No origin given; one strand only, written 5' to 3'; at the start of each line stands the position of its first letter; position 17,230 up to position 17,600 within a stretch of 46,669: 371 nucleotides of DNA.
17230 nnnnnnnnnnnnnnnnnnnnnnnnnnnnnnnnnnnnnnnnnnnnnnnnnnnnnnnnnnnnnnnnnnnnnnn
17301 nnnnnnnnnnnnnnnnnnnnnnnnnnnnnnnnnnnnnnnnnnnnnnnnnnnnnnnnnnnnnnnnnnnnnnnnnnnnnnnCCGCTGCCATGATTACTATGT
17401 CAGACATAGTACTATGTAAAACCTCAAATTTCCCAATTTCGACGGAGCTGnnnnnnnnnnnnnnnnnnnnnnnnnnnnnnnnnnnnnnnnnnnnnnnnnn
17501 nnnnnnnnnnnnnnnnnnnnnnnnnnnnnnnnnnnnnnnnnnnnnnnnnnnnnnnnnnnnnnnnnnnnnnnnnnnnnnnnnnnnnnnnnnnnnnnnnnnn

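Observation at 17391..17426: The element encodes the same octapeptide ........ in Dxs and in SpoIIIAE, in the same frame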

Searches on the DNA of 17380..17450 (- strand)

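Call 10: search_dna_similar(query=window:17380-17450:-, collection=phages, mode=distant, max_evalue=10)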
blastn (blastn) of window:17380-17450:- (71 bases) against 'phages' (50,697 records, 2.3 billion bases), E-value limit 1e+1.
Records with a match: 2; places in all: 2; records where one place covers at least 80% of the query: 0.
Best place of each record, by identity: 95-99% 1; 80-90% 1.
By first word of the organism name: Microviridae 1; Roseobacter 1.
By host as written in the record: - 1; Paracoccaceae bacterium strain FZCC0042 1.
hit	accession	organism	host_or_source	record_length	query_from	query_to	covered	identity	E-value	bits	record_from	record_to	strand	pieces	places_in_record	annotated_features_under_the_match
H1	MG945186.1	Microviridae sp.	pig feces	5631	44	69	37%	88.5%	7e+0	35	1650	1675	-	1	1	none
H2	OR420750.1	Roseobacter phage CRP-361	Paracoccaceae bacterium strain FZCC0042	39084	45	65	30%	95.2%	7e+0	35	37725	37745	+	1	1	DNA maturase B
